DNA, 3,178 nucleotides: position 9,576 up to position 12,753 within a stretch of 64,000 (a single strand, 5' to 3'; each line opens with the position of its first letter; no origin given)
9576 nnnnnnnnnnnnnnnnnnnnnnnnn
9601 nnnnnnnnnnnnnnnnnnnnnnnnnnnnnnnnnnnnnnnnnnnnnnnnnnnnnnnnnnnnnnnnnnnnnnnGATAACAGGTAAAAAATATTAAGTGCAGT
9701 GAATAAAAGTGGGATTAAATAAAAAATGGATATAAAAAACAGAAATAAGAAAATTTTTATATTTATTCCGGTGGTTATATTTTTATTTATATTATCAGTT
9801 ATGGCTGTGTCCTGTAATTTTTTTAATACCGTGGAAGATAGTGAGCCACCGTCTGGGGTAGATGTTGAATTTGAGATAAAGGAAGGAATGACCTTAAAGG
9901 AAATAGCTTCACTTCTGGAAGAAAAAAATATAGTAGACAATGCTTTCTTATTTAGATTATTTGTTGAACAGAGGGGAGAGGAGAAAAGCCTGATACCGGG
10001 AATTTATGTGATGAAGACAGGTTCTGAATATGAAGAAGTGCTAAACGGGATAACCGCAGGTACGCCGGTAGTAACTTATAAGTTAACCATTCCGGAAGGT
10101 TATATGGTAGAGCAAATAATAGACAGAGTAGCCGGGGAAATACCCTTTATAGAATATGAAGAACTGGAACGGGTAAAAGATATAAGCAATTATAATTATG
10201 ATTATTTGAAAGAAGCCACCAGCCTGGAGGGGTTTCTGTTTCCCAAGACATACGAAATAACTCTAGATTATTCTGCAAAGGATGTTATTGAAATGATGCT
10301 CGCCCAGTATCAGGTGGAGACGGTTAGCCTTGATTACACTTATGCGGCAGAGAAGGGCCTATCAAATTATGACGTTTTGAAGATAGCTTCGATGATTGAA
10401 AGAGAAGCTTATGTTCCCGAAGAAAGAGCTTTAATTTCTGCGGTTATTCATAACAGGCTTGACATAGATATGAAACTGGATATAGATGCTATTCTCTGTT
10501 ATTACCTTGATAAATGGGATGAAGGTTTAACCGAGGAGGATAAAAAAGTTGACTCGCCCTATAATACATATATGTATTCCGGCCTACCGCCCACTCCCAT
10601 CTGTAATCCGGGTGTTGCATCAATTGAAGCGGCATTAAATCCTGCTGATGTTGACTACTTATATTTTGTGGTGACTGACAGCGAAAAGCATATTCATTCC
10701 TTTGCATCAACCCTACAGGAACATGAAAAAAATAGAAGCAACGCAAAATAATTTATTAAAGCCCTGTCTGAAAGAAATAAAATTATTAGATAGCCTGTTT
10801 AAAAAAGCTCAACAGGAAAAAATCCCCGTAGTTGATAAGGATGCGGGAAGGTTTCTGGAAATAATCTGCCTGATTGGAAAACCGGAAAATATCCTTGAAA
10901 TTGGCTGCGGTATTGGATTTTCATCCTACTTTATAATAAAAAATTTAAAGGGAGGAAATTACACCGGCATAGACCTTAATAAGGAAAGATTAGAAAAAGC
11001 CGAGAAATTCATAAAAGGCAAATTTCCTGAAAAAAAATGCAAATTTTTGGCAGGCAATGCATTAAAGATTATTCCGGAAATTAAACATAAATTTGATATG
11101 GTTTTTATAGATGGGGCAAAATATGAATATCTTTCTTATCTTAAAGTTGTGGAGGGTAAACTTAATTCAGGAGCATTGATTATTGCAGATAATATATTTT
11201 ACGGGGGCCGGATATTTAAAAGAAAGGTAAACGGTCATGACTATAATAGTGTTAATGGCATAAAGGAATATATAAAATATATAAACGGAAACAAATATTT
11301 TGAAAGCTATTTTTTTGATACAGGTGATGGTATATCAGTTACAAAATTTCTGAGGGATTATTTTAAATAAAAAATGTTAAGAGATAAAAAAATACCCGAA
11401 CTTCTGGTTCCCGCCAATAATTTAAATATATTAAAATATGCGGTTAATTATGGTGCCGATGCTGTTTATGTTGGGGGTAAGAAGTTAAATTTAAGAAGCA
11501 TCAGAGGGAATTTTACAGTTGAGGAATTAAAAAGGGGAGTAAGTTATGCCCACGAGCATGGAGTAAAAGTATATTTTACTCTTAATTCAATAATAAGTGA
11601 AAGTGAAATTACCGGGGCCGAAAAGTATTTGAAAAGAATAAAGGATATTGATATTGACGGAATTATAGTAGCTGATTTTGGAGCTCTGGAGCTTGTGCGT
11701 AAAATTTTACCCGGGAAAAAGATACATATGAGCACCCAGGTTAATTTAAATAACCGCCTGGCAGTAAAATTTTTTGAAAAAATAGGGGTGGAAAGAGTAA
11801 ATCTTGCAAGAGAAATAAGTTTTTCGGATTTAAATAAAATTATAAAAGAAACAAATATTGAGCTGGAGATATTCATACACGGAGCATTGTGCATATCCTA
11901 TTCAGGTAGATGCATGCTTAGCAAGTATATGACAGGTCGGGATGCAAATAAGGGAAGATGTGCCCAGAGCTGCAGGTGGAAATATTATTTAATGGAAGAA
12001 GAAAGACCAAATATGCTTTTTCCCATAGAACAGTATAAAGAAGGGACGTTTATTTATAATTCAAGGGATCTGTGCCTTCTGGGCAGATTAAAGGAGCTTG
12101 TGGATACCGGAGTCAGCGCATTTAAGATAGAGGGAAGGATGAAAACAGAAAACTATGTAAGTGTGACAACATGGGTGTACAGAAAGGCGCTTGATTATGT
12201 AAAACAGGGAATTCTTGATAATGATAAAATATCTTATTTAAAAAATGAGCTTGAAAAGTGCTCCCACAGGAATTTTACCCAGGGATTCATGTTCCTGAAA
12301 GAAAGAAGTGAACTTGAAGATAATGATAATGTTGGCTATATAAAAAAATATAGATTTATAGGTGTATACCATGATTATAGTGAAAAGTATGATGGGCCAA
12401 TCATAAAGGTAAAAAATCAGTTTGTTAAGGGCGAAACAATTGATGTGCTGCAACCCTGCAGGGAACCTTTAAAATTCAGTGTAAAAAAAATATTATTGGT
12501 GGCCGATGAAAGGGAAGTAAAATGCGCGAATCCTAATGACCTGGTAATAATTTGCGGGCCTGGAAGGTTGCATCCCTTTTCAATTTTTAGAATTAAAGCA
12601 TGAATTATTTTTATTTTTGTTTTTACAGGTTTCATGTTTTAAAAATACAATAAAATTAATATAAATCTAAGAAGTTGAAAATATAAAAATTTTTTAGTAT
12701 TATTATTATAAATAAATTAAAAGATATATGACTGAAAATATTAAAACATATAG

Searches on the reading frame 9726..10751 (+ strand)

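Call 33: search_protein_families(library=pfam, proteins=[window:9726-10751:+], max_evalue=0.00001)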
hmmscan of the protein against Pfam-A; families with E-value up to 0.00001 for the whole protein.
window:9726-10751:+ (341 aa): 1 family
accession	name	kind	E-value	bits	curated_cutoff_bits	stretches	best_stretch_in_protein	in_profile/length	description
PF02618.21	YceG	-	6.3e-81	272.3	32.4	1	49-337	1-273/275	YceG-like family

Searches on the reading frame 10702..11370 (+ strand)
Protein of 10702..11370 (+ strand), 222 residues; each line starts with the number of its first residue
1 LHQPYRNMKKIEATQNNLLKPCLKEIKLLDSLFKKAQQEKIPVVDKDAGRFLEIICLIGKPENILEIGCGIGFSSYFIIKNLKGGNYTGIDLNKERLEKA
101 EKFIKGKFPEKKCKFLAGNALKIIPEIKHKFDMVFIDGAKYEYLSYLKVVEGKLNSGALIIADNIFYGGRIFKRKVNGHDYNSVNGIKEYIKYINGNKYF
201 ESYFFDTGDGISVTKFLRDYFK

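Call 33: search_protein_families(library=pfam, proteins=[window:10702-11370:+], max_evalue=0.00001)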
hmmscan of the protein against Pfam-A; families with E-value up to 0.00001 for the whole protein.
window:10702-11370:+ (222 aa): 6 families
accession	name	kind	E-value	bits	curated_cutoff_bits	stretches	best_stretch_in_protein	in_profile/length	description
PF01596.23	Methyltransf_3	-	2.1e-19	70.1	22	1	28-214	10-201/204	O-methyltransferase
PF13847.12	Methyltransf_31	-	5.9e-12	45.9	27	1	62-145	5-92/145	Methyltransferase domain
PF13649.12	Methyltransf_25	-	5.3e-10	40.3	27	1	64-145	1-78/97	Methyltransferase domain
PF13578.12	Methyltransf_24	-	3.9e-09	37.8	26.3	1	65-165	1-105/105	Methyltransferase domain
PF08242.18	Methyltransf_12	-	3.5e-07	31.3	30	1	65-136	1-71/98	Methyltransferase domain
PF08241.18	Methyltransf_11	-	2.3e-06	28.6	21.2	1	65-136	1-66/95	Methyltransferase domain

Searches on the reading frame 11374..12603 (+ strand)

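Call 33: search_protein_families(library=pfam, proteins=[window:11374-12603:+], max_evalue=0.00001)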
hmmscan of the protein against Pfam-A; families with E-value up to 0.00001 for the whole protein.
window:11374-12603:+ (409 aa): 2 families
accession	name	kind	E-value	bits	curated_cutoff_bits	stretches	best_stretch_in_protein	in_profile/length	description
PF01136.24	Peptidase_U32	-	4.9e-84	281.7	22.4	1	81-309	3-230/233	Peptidase family U32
PF16325.11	Peptidase_U32_C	-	6.6e-09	36.2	28.2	1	325-406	2-83/83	Peptidase family U32 C-terminal domain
